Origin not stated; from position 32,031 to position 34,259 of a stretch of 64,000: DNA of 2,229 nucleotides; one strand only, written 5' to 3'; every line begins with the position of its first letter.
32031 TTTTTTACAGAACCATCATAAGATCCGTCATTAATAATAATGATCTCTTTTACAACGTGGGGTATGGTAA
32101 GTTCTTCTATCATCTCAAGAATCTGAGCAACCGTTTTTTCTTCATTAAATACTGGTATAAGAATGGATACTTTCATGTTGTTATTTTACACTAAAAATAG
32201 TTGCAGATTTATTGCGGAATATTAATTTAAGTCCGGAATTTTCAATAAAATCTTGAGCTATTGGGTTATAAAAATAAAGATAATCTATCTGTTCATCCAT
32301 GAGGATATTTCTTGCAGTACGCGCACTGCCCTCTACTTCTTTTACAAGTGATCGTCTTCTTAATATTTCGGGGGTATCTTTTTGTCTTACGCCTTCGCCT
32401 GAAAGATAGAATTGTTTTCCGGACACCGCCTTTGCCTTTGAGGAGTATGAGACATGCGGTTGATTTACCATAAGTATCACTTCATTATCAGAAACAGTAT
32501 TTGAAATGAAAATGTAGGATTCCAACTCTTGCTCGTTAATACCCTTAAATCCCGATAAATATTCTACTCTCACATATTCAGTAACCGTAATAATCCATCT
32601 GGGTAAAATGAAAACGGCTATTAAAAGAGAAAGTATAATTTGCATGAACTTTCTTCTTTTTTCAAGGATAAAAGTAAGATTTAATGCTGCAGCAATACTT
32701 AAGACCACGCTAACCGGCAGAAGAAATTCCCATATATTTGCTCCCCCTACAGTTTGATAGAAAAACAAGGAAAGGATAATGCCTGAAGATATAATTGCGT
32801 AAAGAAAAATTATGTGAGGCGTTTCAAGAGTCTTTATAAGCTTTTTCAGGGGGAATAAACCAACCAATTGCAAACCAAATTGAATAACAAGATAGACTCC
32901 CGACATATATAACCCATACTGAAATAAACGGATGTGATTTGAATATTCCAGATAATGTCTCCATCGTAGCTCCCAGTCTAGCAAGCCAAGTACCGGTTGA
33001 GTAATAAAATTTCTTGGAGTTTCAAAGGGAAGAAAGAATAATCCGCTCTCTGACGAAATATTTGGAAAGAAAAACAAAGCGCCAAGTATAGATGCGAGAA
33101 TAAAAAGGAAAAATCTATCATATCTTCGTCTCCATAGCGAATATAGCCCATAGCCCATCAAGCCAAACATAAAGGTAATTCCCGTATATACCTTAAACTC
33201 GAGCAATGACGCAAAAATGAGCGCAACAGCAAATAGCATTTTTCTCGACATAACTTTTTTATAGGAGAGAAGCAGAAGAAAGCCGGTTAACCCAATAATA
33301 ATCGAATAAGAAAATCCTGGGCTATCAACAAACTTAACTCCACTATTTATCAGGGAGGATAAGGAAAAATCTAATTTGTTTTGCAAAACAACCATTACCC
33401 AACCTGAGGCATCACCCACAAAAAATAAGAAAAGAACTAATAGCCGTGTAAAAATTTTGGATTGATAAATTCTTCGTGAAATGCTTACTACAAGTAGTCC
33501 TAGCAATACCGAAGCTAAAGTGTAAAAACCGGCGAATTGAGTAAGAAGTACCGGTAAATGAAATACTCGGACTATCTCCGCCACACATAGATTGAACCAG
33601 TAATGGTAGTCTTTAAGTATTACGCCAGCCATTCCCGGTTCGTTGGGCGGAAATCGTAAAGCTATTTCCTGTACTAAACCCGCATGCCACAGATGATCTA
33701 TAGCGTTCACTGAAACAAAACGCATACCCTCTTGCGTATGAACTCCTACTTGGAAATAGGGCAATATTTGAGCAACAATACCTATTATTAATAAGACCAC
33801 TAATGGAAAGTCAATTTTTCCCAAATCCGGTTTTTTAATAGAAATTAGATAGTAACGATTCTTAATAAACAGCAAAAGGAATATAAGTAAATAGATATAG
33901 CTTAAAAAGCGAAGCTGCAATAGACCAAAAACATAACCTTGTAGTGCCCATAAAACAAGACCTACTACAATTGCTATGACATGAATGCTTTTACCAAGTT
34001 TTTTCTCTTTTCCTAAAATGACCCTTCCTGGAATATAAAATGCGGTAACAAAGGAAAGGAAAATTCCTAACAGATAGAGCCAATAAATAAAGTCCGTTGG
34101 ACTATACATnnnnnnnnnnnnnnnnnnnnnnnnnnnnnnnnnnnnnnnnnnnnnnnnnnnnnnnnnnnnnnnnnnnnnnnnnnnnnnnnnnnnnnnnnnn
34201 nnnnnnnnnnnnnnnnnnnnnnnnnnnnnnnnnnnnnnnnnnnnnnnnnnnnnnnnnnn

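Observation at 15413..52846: A ~37-kb single-strand glycosylation super-locus with 15 polytopic (mostly GT-C-like) membrane proteins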

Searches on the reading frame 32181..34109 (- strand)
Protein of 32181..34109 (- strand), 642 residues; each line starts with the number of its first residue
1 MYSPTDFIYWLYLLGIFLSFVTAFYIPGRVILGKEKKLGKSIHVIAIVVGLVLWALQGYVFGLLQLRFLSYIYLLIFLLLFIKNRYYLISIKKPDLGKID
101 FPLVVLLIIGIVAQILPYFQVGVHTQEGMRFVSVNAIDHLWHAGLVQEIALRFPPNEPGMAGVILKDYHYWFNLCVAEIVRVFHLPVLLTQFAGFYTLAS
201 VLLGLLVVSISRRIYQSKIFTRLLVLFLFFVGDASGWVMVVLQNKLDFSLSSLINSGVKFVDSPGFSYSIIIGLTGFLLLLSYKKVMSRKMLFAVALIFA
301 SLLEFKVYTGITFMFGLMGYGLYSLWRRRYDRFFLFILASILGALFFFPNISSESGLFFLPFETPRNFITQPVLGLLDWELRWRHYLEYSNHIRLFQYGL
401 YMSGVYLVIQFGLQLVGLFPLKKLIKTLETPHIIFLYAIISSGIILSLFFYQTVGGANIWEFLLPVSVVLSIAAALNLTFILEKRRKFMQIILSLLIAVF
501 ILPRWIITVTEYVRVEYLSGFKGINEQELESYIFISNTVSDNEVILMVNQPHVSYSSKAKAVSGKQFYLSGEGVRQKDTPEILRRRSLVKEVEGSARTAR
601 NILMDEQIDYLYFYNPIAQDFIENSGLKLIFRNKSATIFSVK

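Call 4: search_protein_families(library=pfam, proteins=[window:32181-34109:-], max_evalue=0.01)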
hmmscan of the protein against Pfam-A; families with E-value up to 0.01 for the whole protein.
window:32181-34109:- (642 aa): 0 families

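Call 15: find_encoding_contigs(protein=window:32181-34109:-, flank=10000, max_places=6)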
Protein window:32181-34109:- (642 aa): no gene with exactly this product is on record in the collection.

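Call 16: find_homologous_proteins(query=window:32181-34109:-, max_evalue=0.001)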
Query window:32181-34109:- (642 aa): 66 proteins with E <= 0.001 among 8000 candidates.
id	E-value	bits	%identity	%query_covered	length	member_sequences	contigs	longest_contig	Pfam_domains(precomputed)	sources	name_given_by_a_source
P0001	0.0e+0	1382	99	100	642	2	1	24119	-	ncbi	-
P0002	2.5e-211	722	52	99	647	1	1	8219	-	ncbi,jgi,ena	-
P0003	2.3e-203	696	52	100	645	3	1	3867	-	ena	-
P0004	1.5e-202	693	51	100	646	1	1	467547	-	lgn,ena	-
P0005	3.8e-202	692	52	100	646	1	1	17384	-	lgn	-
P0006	7.3e-201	687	50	99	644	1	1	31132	-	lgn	-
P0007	1.0e-199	684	51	100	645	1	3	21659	-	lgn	-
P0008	8.1e-199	681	51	97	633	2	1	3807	-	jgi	jgi:hypothetical protein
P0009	9.6e-199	680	51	100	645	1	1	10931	-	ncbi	-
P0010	2.9e-198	679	50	100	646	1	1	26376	-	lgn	-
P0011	9.0e-195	667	50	100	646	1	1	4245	-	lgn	-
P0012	2.6e-185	636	48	99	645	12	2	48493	-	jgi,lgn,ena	-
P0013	1.6e-184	633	47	100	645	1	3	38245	-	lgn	-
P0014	2.8e-182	626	47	100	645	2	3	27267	-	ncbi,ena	-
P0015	1.3e-174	601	47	98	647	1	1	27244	-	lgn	-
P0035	1.4e-153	531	43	97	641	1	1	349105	-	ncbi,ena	-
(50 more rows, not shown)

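Call 17: search_solved_structures(query=window:32181-34109:-, max_evalue=1)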
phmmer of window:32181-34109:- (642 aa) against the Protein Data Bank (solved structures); distinct sequences matched with E-value up to 1: 0.

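Call 19: find_encoding_contigs(protein=P0001, flank=10000, max_places=3)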
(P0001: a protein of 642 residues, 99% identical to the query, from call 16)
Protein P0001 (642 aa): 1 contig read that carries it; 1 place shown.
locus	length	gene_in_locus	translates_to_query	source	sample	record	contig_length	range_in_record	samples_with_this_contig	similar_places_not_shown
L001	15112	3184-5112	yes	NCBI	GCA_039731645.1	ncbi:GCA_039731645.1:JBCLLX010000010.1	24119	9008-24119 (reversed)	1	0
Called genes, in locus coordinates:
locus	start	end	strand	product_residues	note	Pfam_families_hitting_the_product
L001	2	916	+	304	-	?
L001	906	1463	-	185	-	-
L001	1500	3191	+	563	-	PF10131:PTPS_related, PF20176:DUF6541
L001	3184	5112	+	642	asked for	-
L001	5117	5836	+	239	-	PF00535:Glycos_transf_2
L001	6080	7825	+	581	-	-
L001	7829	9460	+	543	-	PF02366:PMT, PF13231:PMT_2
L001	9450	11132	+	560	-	PF02366:PMT, PF13231:PMT_2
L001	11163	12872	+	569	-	PF02366:PMT, PF20176:DUF6541 (weak)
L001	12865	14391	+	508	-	PF13231:PMT_2 (weak)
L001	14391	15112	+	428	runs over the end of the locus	PF13231:PMT_2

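Call 20: find_encoding_contigs(protein=P0004, flank=10000, max_places=3)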
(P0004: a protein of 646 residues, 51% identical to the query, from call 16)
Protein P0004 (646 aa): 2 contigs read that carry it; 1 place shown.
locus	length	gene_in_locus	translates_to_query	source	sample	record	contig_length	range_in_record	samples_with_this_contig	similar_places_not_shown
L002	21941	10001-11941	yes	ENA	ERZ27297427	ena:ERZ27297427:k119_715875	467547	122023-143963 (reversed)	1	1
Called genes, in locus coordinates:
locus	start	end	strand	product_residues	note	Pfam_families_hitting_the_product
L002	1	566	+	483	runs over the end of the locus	PF01943:Polysacc_synt, PF13440:Polysacc_synt_3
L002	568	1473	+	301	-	PF00535:Glycos_transf_2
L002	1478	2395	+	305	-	PF00535:Glycos_transf_2, PF13641:Glyco_tranf_2_3, PF13632:Glyco_trans_2_3 (faint)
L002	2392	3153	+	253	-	PF00535:Glycos_transf_2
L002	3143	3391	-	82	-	PF18893:DUF5652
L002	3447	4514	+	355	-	PF13439:Glyco_transf_4, PF00534:Glycos_transf_1, PF13692:Glyco_trans_1_4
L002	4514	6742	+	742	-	PF09586:YfhO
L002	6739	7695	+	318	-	PF00535:Glycos_transf_2, PF13641:Glyco_tranf_2_3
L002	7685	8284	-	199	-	-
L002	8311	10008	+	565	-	PF10131:PTPS_related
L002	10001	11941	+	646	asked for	-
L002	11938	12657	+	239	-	PF00535:Glycos_transf_2, PF10111:Glyco_tranf_2_2, PF13641:Glyco_tranf_2_3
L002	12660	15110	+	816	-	PF09586:YfhO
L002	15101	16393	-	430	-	-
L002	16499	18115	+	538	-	PF13231:PMT_2, PF02366:PMT (weak)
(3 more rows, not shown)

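Call 21: find_encoding_contigs(protein=P0035, flank=10000, max_places=3)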
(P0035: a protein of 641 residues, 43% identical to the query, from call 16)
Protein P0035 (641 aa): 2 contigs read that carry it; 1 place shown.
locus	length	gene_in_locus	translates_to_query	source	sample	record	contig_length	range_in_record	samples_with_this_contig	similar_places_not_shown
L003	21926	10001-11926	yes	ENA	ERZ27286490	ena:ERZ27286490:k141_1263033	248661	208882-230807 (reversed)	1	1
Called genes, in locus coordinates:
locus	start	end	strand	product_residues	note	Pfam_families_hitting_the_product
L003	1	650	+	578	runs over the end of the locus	PF10131:PTPS_related (faint)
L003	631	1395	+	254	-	PF00535:Glycos_transf_2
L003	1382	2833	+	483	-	PF01943:Polysacc_synt, PF13440:Polysacc_synt_3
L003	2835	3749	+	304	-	PF00535:Glycos_transf_2, PF10111:Glyco_tranf_2_2 (weak)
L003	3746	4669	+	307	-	PF00535:Glycos_transf_2, PF10111:Glyco_tranf_2_2 (faint), PF13641:Glyco_tranf_2_3, PF13632:Glyco_trans_2_3 (faint)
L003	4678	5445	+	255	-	PF00535:Glycos_transf_2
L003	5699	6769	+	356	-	PF00534:Glycos_transf_1, PF13692:Glyco_trans_1_4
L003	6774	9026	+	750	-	PF09586:YfhO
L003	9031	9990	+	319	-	PF00535:Glycos_transf_2, PF10111:Glyco_tranf_2_2 (faint), PF13641:Glyco_tranf_2_3, PF13632:Glyco_trans_2_3 (weak)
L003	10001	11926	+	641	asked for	-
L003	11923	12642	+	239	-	PF00535:Glycos_transf_2, PF10111:Glyco_tranf_2_2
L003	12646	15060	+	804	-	PF09586:YfhO (weak)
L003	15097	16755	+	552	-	-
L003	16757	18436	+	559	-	PF02366:PMT, PF13231:PMT_2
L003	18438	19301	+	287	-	PF00535:Glycos_transf_2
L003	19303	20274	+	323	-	PF01073:3Beta_HSD, PF01370:Epimerase, PF02719:Polysacc_synt_2, PF04321:RmlD_sub_bind, PF05368:NmrA (faint), PF13460:NAD_binding_10, PF16363:GDP_Man_Dehyd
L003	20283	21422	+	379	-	PF13231:PMT_2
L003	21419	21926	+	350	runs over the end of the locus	PF13439:Glyco_transf_4, PF00534:Glycos_transf_1, PF13692:Glyco_trans_1_4, PF13524:Glyco_trans_1_2, PF20706:GT4-conflict (weak)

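Call 26: search_protein_families(library=ncbifam, proteins=[window:32181-34109:-], max_evalue=0.01)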
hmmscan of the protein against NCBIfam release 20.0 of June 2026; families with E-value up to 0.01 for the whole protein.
window:32181-34109:- (642 aa): 0 families

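Call 35: predict_structure(alignment_id=A1)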
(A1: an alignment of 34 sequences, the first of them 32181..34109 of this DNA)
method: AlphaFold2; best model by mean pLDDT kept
length: 642 residues; sequences in the alignment: 34
mean_pLDDT: 91.9   pTM: 0.92
mean pLDDT of the five models: 91.9, 91.6, 91.6, 90.8, 87.2
residues with pLDDT >= 90: 491; 70-90: 136; 50-70: 15; < 50: 0
segments of 3 or more residues with pLDDT < 50: none
pLDDT, mean of each block of 10 residues (from residue 1): 87 96 97 91 97 97 95 98 87 73 96 94 92 89 95 91 88 97 96 97 97 95 96 90 87 87 94 98 91 97 94 97 95 97 91 82 90 89 94 95 95 94 94 97 95 71 95 96 90 91 92 91 93 95 92 85 93 78 91 84 93 87 85 94 82
secondary structure, 60 per line:
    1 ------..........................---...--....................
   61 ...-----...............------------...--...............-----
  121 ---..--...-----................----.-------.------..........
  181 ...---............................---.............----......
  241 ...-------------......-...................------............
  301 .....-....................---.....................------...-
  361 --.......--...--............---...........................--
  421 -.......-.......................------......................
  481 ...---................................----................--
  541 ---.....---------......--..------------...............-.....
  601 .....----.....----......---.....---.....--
elements in order: H7-32 H41-63 H69-83 H101-115 E128-130 H136-151 H171-183 H187-214 H218-230 H235-243 H257-262 H264-282 H289-305 H307-326 H330-350 E357-359 H363-369 H377-388 H392-418 H422-428 H430-449 E450-452 H459-483 H487-518 E523-525 H526-538 E544-548 H558-563 H580-594 H596-605 E610-614 H619-624 E628-632 E636-640

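Call 37: fold_search(model_id=the predicted structure, library=pdb)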
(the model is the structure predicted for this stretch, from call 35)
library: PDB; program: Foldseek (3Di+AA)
matches with E <= 10: 143; with E <= 0.001: 10
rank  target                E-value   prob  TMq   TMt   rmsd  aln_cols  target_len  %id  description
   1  7zlg_A                1.4e-06  1.00  0.43  0.42  12.1       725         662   12  Cryo-EM structure of C-mannosyltransferase CeDPY19, in complex with acceptor peptide and bound to CMT2-Fab and anti-Fa (released 2023-01-11)
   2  7zlh_A                2.7e-06  1.00  0.43  0.42  12.4       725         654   11  Cryo-EM structure of C-mannosyltransferase CeDPY19, in apo state, bound to CMT2-Fab and anti-Fab nanobody (released 2023-01-11)
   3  7zli_A                5.0e-06  1.00  0.38  0.38  14.3       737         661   11  Cryo-EM structure of C-mannosyltransferase CeDPY19, in complex with Dol25-P-Man and bound to CMT2-Fab and anti-Fab nan (released 2023-01-11)
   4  7oci_F                2.1e-05  1.00  0.42  0.43  12.3       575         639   11  Cryo-EM structure of yeast Ost6p containing oligosaccharyltransferase complex (released 2022-02-16)
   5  6c26_A                4.8e-05  1.00  0.43  0.43  12.3       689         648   10  The Cryo-EM structure of a eukaryotic oligosaccharyl transferase complex (released 2018-01-31)
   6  8pn9_A                6.0e-05  1.00  0.41  0.40  14.9       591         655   11  Structure of human oligosaccharyltransferase OST-A complex bound to NGI-1 (released 2024-05-08)
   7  6gxc_A                1.7e-04  1.00  0.41  0.38  14.0       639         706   13  Bacterial oligosaccharyltransferase PglB in complex with an inhibitory peptide and a reactive lipid-linked oligosaccha (released 2018-11-14)
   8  5ogl_A                1.7e-04  1.00  0.40  0.37  14.1       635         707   11  Structure of bacterial oligosaccharyltransferase PglB in complex with an acceptor peptide and an lipid-linked oligosac (released 2017-10-25)
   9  3rce_A                2.8e-04  1.00  0.40  0.38  11.2       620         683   12  Bacterial oligosaccharyltransferase PglB (released 2011-06-15)
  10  8if8_C                3.9e-04  1.00  0.49  0.52  14.0       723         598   10  Arabinosyltransferase AftA (released 2023-05-31)
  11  8if8_B                1.3e-03  1.00  0.50  0.52  15.1       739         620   10  Arabinosyltransferase AftA (released 2023-05-31)
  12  5f15                  2.1e-03  1.00  0.37  0.41  12.1       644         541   12  Crystal Structure of ArnT from Cupriavidus metallidurans bound to Undecaprenyl phosphate (released 2016-02-17)
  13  5ezm                  2.8e-03  1.00  0.37  0.43  11.7       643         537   11  Crystal Structure of ArnT from Cupriavidus metallidurans in the apo state (released 2016-02-17)
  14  9s6s_A                1.3e-02  0.97  0.31  0.36  15.0       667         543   12  Ternary cryo-EM structure of human ALG9 with Dol25-PP-GlcNAc2Man6, Dol25-P-Man and Fab (released 2026-03-18)
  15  7bcw_A                2.0e-01  0.13  0.10  0.11  22.9       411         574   13  Structure of MsbA in Salipro with ADP vanadate (released 2022-01-12)
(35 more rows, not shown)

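Call 41: find_related_loci(query=A1, collection=genome_contigs, flank=10000)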
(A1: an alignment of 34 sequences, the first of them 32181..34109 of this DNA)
Query A1 (642 aa) in genome_contigs; peptide patterns used: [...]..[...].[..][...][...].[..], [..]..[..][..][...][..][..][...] (x = any residue, [..] = any of these).
183 stretches matched a pattern; 18 encode a relative of the query (tblastn E <= 1e-3); 18 distinct loci.
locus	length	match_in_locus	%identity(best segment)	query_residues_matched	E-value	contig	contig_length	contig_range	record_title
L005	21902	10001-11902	48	7-637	0e+0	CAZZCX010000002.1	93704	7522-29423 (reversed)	MAG TPA_asm: uncultured Gammaproteobacteria bacterium isolate SRP173033_co1_414 genome assembly, contig: NODE_312_length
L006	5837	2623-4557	47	1-642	0e+0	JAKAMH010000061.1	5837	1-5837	MAG: bacterium isolate WY5.bin164 NODE_27036_length_5837_cov_1.093695, whole genome shotgun sequence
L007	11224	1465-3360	45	11-642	5e-166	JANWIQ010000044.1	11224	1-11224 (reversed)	MAG: Candidatus Paceibacterota bacterium isolate CRAIB_MAG45 c_000000049279, whole genome shotgun sequence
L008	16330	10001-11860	41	25-642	2e-158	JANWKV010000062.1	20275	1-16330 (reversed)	MAG: Candidatus Microgenomates bacterium isolate CRAIB_MAG102 c_000000109815, whole genome shotgun sequence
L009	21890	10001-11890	42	21-642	9e-151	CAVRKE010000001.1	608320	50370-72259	MAG: Candidatus Levybacteria bacterium isolate MFD01476.bin.1.95 genome assembly, contig: contig_20563, whole genome sho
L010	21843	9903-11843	41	11-642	2e-143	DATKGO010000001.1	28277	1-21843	MAG TPA_asm: Patescibacteria group bacterium isolate SMAG_U14553 k141_201473, whole genome shotgun sequence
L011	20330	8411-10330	41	3-642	1e-141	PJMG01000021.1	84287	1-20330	MAG: Candidatus Levyibacteriota bacterium isolate Amazon_FNV_2010_10_8_1 contig_75_12646742_length_84287_multi_4_in_0_ou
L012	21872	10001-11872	38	19-642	3e-120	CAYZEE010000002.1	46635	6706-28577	MAG TPA_asm: uncultured Gammaproteobacteria bacterium isolate SRP271791_co2_53 genome assembly, contig: NODE_90_length_4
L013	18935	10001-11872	32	23-638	5e-80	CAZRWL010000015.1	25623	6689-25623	MAG TPA_asm: uncultured Gammaproteobacteria bacterium isolate SRP269290_co1_1073 genome assembly, contig: NODE_2195_leng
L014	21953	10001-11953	31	1-642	6e-73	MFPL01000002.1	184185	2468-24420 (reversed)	MAG: Candidatus Levybacteria bacterium RIFCSPLOWO2_12_FULL_41_12 rifcsplowo2_12_scaffold_155, whole genome shotgun seque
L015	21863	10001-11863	31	27-641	1e-71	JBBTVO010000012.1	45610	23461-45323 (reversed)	MAG: Patescibacteria group bacterium isolate H51-bin110_1 H51_bin110_1_000000000012, whole genome shotgun sequence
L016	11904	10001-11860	32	1-613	2e-68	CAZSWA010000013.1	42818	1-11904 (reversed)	MAG TPA_asm: uncultured Gammaproteobacteria bacterium isolate SRP272529_co1_257 genome assembly, contig: NODE_1179_lengt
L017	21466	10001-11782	30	21-623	3e-68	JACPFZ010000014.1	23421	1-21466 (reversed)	MAG: Candidatus Gottesmanbacteria bacterium isolate NC_groundwater_374_Ag_B-0.1um_46_9 GD18-4_B1_scaffold_284217, whole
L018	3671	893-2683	28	44-641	2e-59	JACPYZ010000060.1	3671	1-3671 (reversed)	MAG: Candidatus Curtissbacteria bacterium isolate NC_groundwater_876_Pr1_S2p5_40_11 Montesol18_S2p5_coassembly_scaffold_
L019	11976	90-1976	30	27-642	1e-56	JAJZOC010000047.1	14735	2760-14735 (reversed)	MAG: bacterium isolate MAS4.bin4 NODE_4698_length_14735_cov_2.742128, whole genome shotgun sequence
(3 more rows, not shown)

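Call 58: search_protein_families(library=pfam, proteins=[window:32181-34109:-], max_evalue=1)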
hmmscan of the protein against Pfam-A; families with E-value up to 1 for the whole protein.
window:32181-34109:- (642 aa): 0 families
